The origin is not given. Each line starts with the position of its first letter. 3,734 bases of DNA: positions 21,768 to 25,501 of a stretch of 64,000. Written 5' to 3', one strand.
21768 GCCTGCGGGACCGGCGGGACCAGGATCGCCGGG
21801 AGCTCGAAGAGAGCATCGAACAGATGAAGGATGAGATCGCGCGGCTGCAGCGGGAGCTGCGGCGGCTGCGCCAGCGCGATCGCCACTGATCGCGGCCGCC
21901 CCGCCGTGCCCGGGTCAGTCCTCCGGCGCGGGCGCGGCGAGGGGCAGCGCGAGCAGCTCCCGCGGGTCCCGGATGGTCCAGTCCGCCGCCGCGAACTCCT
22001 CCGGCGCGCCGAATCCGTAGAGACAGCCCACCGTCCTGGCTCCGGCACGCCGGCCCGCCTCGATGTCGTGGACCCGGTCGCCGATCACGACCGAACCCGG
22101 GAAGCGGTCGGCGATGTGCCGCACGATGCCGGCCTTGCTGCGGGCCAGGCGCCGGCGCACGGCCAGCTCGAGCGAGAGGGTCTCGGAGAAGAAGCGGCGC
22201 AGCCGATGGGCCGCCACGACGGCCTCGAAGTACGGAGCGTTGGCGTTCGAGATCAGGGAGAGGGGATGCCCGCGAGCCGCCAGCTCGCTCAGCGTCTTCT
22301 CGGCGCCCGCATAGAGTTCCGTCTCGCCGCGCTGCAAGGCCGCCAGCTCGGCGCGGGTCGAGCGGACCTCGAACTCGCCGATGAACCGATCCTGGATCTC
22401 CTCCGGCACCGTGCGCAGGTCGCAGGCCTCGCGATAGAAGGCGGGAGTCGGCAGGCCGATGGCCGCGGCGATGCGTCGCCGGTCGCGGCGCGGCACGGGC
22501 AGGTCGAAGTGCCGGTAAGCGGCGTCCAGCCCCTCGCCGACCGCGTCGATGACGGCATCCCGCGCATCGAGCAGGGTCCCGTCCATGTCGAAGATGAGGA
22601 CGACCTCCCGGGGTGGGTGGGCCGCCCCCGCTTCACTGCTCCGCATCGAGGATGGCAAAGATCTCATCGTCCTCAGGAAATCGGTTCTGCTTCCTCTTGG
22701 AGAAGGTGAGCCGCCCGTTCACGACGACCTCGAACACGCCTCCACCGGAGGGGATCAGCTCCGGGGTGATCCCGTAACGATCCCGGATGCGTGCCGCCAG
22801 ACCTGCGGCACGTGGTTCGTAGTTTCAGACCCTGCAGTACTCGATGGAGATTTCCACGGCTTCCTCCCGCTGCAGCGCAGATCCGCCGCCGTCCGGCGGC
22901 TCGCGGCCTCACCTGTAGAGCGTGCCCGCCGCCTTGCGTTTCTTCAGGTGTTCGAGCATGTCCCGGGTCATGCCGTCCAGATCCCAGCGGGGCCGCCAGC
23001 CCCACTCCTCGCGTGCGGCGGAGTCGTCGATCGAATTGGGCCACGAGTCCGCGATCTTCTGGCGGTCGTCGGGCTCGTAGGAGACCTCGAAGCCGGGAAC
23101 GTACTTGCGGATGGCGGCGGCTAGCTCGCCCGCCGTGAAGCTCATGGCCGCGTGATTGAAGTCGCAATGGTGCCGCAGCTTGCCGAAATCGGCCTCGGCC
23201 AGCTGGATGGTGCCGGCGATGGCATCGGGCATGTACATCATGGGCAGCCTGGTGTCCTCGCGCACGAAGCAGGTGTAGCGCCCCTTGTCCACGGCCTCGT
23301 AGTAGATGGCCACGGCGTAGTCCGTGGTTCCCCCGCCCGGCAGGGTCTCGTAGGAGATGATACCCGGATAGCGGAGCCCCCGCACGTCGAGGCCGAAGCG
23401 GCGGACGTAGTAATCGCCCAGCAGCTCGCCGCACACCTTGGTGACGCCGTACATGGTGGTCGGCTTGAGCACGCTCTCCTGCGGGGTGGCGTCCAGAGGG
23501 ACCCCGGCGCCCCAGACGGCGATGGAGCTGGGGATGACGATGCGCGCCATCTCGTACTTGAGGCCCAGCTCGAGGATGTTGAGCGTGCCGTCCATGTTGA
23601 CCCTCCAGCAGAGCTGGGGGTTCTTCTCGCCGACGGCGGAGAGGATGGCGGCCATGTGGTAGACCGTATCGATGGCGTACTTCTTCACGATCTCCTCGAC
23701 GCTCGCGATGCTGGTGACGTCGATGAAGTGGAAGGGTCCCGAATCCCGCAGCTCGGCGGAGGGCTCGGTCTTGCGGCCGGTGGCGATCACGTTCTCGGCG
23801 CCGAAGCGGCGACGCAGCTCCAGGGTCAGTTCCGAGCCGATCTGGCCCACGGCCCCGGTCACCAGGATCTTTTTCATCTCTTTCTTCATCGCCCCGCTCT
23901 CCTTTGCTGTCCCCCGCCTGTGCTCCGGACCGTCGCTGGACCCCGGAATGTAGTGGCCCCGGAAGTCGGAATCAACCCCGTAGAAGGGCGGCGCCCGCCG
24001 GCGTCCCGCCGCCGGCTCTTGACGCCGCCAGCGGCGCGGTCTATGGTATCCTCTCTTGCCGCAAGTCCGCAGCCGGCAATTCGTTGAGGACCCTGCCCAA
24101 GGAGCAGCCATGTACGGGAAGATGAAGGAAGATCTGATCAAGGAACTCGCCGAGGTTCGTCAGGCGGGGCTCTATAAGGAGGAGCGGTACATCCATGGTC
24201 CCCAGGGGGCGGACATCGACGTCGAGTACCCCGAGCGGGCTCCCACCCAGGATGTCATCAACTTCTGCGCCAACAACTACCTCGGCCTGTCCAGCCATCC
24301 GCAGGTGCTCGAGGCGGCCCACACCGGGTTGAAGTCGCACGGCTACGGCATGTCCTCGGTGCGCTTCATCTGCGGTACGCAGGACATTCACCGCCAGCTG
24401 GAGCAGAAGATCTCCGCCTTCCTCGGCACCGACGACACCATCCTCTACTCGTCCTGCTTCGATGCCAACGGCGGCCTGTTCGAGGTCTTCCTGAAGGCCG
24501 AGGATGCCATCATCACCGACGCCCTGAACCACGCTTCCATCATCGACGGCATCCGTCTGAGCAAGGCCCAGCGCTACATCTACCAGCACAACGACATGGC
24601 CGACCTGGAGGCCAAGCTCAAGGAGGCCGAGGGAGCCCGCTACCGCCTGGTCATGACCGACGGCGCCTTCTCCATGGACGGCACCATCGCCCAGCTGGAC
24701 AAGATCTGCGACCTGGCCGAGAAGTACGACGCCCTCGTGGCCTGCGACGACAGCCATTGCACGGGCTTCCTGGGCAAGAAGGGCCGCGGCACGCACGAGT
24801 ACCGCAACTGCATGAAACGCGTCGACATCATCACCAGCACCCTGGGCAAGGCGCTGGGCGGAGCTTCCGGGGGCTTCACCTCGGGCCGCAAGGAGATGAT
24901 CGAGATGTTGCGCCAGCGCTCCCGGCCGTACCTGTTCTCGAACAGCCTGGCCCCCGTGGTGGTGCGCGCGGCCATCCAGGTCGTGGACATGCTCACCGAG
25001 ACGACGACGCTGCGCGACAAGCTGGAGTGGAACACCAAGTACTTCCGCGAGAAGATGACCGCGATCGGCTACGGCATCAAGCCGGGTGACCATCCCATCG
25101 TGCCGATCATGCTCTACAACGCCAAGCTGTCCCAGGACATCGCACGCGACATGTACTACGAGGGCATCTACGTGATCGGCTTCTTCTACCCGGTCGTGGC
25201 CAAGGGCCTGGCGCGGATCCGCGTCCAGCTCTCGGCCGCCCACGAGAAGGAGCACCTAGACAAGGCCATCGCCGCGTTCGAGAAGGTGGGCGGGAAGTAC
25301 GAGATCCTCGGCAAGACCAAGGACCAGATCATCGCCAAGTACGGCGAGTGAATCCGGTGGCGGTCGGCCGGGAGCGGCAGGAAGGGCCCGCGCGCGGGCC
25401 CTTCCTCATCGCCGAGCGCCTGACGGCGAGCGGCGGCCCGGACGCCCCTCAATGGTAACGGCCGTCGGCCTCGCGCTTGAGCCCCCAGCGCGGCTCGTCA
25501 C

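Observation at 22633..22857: Hidden SelW/Rdx-like selenoprotein gene with in-frame UGA and SECIS-like hairpin, overlapping the start of a HAD hydrolase gene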

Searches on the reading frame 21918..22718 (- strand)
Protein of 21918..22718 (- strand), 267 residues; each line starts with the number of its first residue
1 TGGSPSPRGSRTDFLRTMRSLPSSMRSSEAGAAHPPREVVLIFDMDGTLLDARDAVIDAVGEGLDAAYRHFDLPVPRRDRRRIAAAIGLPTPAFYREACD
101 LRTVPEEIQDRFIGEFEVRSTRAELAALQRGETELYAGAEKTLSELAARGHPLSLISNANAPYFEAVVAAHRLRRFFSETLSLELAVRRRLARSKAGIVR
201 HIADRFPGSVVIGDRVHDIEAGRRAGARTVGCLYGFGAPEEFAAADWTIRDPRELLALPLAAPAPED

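Call 27: search_protein_families(library=pfam, proteins=[window:21918-22718:-], max_evalue=0.00001)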
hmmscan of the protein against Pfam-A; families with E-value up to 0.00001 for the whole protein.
window:21918-22718:- (267 aa): 4 families
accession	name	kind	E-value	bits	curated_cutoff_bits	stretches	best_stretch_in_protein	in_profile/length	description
PF00702.32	Hydrolase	-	1.6e-18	68.3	26.4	1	40-226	3-191/191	haloacid dehalogenase-like hydrolase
PF13419.12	HAD_2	-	5.4e-15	56.4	23.8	1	41-231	1-177/178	Haloacid dehalogenase-like hydrolase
PF12710.13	HAD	-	5.5e-09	37.2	27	1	42-222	2-188/189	haloacid dehalogenase-like hydrolase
PF13242.12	Hydrolase_like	-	1.4e-07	31.8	22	1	207-244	22-60/75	HAD-hyrolase-like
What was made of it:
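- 21915..22667 (-): HAD-family hydrolase gene whose 5' end overlaps the selW 3' end by 14, 26 or 35 nt. Start candidates: ATG 22667, TTG 22658, ATG 22646. Pfam Hydrolase/HAD_2 (call 27).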

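Call 58: search_protein_families(library=ncbifam, proteins=[window:21918-22646:-], max_evalue=0.00001)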
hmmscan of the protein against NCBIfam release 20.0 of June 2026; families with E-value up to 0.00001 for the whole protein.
window:21918-22646:- (243 aa): 14 families
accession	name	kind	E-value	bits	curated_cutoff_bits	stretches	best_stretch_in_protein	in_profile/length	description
NF009695.0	PRK13222.1-2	equivalog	3.2e-15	56.2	225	1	16-225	8-212/226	phosphoglycolate phosphatase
TIGR01449.2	PGP_bact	equivalog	1.4e-12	47.6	180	1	18-226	2-204/213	phosphoglycolate phosphatase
NF009697.0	PRK13222.1-4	equivalog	1.6e-12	47.3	327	1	17-221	10-206/232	phosphoglycolate phosphatase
NF005213.0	PRK06698.1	equivalog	1e-11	44.3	768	1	16-231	243-449/459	bifunctional 5'-methylthioadenosine/S-adenosylhomocysteine nucleosidase/phosphatase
NF009804.0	PRK13288.1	equivalog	5.8e-10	39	218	1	17-233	6-208/215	pyrophosphatase PpaX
NF009694.0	PRK13222.1-1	equivalog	2.6e-09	36.8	415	1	108-218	109-220/252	phosphoglycolate phosphatase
TIGR01454.1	AHBA_synth_RP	hypoth_equivalog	6.4e-09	35.7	246.65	1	73-234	48-202/205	AHBA synthesis associated protein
TIGR01662.1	HAD-SF-IIIA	subfamily_domain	6.2e-08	32.8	44.6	0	107-208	22-138/141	HAD-IIIA family hydrolase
NF009696.0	PRK13222.1-3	equivalog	7.2e-08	32.4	359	0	186-231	164-212/223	N-acetylmuramic acid 6-phosphate phosphatase MupP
NF009699.0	PRK13225.1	equivalog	1.1e-07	31.6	368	1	16-232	64-264/273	phosphoglycolate phosphatase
NF009698.0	PRK13223.1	equivalog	5.9e-07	28.9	466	1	16-232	15-226/272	phosphoglycolate phosphatase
TIGR01549.1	HAD-SF-IA-v1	subfamily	1.3e-06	28.9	23.3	0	81-202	31-149/149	HAD-IA family hydrolase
TIGR01428.1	HAD_type_II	equivalog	1.6e-06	28.2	125.4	1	16-161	3-142/197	haloacid dehalogenase type II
TIGR02253.1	CTE7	subfamily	2e-06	27.8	169.75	0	17-232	5-221/221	TIGR02253 family HAD-type hydrolase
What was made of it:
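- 21915..22667 (-): Weak phosphoglycolate-phosphatase-like NCBIfam hits below cut-off (call 58).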

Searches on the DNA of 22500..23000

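Call 8: search_rna_families(source=window, start=22500, end=23000, threshold=evalue, max_evalue=10, show_alignments=3)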
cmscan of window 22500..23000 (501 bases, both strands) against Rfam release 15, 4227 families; matches with E-value up to 10: 2.
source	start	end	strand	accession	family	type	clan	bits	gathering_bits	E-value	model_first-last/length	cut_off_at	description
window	22578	22653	+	RF02466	Ms_AS-8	Gene; sRNA;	-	14.1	48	3.8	1-74/74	no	Actinobacteria sRNA Ms_AS-8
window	22682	22759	+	RF02186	ST7-OT3_4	Gene; lncRNA;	-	9.7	80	9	1-73/73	no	ST7 overlapping transcript 3 conserved region 4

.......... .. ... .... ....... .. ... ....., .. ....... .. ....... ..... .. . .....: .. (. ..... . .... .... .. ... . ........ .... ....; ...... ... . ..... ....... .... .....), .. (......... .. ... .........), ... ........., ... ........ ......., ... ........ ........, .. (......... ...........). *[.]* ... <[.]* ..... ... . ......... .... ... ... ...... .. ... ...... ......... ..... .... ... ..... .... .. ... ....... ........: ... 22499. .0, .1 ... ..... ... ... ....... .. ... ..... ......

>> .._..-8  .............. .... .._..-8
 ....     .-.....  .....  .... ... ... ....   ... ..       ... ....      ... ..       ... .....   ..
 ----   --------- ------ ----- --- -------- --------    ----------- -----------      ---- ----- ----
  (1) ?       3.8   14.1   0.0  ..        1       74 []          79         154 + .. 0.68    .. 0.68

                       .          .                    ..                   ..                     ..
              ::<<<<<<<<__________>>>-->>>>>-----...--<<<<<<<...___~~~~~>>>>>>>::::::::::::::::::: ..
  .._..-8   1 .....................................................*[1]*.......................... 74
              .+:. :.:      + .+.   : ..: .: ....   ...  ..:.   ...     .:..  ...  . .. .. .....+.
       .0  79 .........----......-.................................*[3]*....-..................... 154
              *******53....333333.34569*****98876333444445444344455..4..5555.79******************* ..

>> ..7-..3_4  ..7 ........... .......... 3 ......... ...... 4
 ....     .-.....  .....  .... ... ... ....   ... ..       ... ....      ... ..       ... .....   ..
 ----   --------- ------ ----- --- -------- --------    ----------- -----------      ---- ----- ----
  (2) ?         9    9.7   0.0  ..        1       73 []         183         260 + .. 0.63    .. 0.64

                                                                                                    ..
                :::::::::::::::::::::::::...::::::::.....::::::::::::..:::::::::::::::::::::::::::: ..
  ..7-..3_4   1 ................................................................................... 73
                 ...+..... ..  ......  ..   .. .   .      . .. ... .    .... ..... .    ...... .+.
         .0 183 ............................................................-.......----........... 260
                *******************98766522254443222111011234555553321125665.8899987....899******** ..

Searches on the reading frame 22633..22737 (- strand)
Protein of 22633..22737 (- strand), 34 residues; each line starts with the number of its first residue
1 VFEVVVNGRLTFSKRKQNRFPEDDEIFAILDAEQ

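Call 20: find_encoding_contigs(protein=window:22633-22737:-, flank=10000)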
Protein window:22633-22737:- (34 aa): no gene with exactly this product is on record in the collection.
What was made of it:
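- Tried and rejected: Exact look-up of the 34-aa fragment: not on record (call 20).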

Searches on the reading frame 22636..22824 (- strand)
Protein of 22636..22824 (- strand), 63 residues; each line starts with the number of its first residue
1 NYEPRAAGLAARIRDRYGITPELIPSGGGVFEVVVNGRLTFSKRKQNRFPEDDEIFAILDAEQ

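Call 17: search_protein_representatives(protein=window:22636-22824:-)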
Query: 63 residues. Proteins with E-value up to 0.001 (for the whole library): 349; up to 1e-10: 6; up to 1e-30: 0. The best 150 are listed.
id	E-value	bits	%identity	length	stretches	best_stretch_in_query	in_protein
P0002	4.6e-13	64.4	100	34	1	30-63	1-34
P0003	6.5e-13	64.0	61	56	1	9-62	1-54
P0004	2.3e-12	62.3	61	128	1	1-57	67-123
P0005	5.1e-12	61.2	58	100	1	1-57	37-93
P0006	5.7e-12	61.0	66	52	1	13-59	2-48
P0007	7.7e-12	60.6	56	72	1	1-59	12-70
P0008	1.3e-10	56.8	55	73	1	1-56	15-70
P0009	1.5e-10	56.6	58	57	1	12-61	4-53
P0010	1.8e-10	56.3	51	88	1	1-61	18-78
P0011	2.6e-10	55.8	53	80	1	1-57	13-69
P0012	3.2e-10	55.5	56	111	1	1-55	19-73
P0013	4.3e-10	55.1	50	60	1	4-61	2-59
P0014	6.2e-10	54.6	54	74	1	1-56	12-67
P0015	7.3e-10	54.4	50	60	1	9-60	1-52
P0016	1.3e-09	53.6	56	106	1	1-57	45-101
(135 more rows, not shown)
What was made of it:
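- The truncated calls begin at different residues, which is what an annotation artefact would produce (call 17).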

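Call 45: find_encoding_contigs(protein=P0007, flank=1000, max_places=2)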
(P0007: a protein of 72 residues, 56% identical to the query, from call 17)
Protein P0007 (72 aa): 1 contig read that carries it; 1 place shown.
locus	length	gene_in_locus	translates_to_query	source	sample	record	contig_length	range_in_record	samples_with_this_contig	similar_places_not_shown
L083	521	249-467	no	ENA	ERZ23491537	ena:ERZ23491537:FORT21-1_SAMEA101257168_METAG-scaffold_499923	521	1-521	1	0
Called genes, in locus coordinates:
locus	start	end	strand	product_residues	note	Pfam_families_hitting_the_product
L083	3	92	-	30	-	?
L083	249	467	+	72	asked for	PF10262:Rdx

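Call 46: find_encoding_contigs(protein=P0005, flank=1000, max_places=2)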
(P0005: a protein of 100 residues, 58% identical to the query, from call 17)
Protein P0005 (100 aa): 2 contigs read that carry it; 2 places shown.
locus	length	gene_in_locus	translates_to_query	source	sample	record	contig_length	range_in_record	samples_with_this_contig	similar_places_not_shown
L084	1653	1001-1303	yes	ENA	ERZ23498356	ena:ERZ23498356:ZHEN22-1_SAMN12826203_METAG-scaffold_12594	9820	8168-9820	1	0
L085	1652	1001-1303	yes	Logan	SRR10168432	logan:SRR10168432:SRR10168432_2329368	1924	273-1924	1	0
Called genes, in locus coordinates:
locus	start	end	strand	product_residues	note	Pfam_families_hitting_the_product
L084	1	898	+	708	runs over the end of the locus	-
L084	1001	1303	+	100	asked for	PF10262:Rdx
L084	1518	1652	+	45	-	?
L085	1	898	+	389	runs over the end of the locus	?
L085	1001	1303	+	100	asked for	PF10262:Rdx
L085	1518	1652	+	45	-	?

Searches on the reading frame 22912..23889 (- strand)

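Call 58: search_protein_families(library=ncbifam, proteins=[window:22912-23889:-], max_evalue=0.00001)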
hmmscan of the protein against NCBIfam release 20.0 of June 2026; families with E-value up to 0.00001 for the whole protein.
window:22912-23889:- (326 aa): 13 families
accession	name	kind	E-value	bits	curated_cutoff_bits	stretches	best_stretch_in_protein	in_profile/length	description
NF043036.1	ErythonDh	equivalog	8e-34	117.3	325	1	7-310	2-315/321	D-erythronate dehydrogenase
TIGR01179.1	galE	equivalog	2.3e-17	62.8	262.3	1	7-174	1-173/332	UDP-glucose 4-epimerase GalE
TIGR02197.1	heptose_epim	equivalog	4e-14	52.5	274.6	1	8-174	1-167/316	ADP-glyceromanno-heptose 6-epimerase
TIGR02622.1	CDP_4_6_dhtase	equivalog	3.8e-10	39.4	278.45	1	5-316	4-331/352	CDP-glucose 4,6-dehydratase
TIGR01181.1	dTDP_gluc_dehyt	equivalog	5.4e-10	38.9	365.1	1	7-169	1-173/321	dTDP-glucose 4,6-dehydratase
TIGR01214.1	rmlD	equivalog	6.7e-10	38.5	224.05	1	7-157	1-134/285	dTDP-4-dehydrorhamnose reductase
TIGR04180.1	EDH_00030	hypoth_equivalog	1.6e-09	37.3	475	1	8-172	1-170/297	NAD-dependent 4,6-dehydratase LegB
TIGR03466.1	HpnA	hypoth_equivalog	2e-09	36.8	367.65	1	7-149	2-140/327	hopanoid-associated sugar epimerase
NF041293.1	G6PDh_Azf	equivalog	3.2e-09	36.6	400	1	7-173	4-178/252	NAD-dependent glucose-6-phosphate dehydrogenase Azf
NF007956.0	PRK10675.1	subfamily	1.3e-07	31.1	394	1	7-155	2-157/338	UDP-glucose 4-epimerase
TIGR01746.1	Thioester-redct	subfamily_domain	2.9e-07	30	213.35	0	72-233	88-252/371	thioester reductase domain-containing protein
NF011728.1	PRK15181.1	equivalog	3.9e-07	29.4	760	1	6-186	16-204/348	Vi polysaccharide biosynthesis UDP-N-acetylglucosaminuronic acid C-4 epimerase TviC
TIGR03589.1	PseB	equivalog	3.1e-06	26.4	407.75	1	5-121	4-124/324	UDP-N-acetylglucosamine 4,6-dehydratase (inverting)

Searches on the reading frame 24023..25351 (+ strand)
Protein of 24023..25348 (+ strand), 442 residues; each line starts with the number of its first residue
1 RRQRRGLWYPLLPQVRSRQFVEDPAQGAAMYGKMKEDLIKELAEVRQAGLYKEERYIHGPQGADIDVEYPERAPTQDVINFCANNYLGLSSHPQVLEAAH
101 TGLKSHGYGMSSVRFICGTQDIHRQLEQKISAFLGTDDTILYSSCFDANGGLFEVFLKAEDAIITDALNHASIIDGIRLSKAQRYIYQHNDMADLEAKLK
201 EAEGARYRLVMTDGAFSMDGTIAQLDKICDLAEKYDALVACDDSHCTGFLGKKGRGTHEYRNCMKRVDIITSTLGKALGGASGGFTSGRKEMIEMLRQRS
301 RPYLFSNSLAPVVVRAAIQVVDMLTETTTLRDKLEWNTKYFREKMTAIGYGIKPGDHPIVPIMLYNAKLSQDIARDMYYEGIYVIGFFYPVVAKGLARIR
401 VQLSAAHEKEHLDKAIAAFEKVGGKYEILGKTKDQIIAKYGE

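Call 27: search_protein_families(library=pfam, proteins=[window:24023-25348:+], max_evalue=0.00001)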
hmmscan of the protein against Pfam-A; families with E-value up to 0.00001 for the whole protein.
window:24023-25348:+ (442 aa): 1 family
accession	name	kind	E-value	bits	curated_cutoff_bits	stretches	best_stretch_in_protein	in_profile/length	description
PF00155.27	Aminotran_1_2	-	1.1e-61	209.5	19.7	1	77-418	2-360/361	Aminotransferase class I and II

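Call 58: search_protein_families(library=ncbifam, proteins=[window:24110-25348:+], max_evalue=0.00001)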
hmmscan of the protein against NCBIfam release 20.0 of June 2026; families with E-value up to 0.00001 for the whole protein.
window:24110-25348:+ (413 aa): 12 families
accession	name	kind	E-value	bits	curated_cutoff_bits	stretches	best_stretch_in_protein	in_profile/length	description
TIGR01822.1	2am3keto_CoA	equivalog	8.2e-194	643.9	493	1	6-399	2-392/393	glycine C-acetyltransferase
NF005394.0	PRK06939.1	equivalog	5.2e-188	624.7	460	1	1-399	1-396/397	glycine C-acetyltransferase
TIGR01825.1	gly_Cac_T_rel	subfamily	3.2e-126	421.1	535.4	1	11-399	3-384/385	BioF/Kbl family PLP-dependent acyltransferase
TIGR00858.1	bioF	equivalog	4.3e-104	348.1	426.45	1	46-390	20-364/365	8-amino-7-oxononanoate synthase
NF047600.1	SerpalmtaseCFB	equivalog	1.3e-91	307.2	640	1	10-395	12-390/395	serine palmitoyltransferase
TIGR01821.1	5aminolev_synth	equivalog_domain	1.1e-85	287.9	338.55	1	10-395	8-395/402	5-aminolevulinate synthase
NF047599.1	SerpalmtaseBetaP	equivalog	9.5e-80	268.2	500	1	47-396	43-392/394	serine palmitoyltransferase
NF047603.1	SerpalmtaseAlphaP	equivalog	4.8e-61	206.6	670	1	47-395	45-394/399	serine palmitoyltransferase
NF005526.0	PRK07179.1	equivalog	8.2e-56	189.3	428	1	43-394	50-396/407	alpha-hydroxyketone-type quorum-sensing autoinducer synthase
NF005697.0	PRK07505.1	subfamily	1.5e-46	158.8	342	1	43-393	44-398/405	hypothetical protein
NF004608.1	PRK05937.1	equivalog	2.5e-30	105.5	399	1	47-388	2-340/366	8-amino-7-oxononanoate synthase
NF000586.1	PRK00011.1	subfamily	6.1e-10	38.4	335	1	118-323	89-297/404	serine hydroxymethyltransferase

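Call 59: find_encoding_contigs(protein=window:24110-25351:+, flank=3000, max_places=3)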
Protein window:24110-25351:+ (413 aa): 1 contig read that carries it; 1 place shown.
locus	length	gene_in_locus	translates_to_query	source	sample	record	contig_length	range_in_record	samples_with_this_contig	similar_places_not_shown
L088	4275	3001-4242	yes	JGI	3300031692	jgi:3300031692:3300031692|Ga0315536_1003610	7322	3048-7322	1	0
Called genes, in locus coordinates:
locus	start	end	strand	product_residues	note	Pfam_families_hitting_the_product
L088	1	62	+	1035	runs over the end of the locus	?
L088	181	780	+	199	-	-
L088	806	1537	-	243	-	PF00702:Hydrolase, PF12710:HAD, PF13419:HAD_2, PF13242:Hydrolase_like (weak)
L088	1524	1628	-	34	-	PF10262:Rdx (weak)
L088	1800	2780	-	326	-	PF01073:3Beta_HSD, PF01370:Epimerase, PF02719:Polysacc_synt_2, PF04321:RmlD_sub_bind, PF16363:GDP_Man_Dehyd, PF07993:NAD_binding_4 (weak)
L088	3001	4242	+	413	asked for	PF00155:Aminotran_1_2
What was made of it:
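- Tried and rejected: The source was traced through Kbl instead (call 59).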
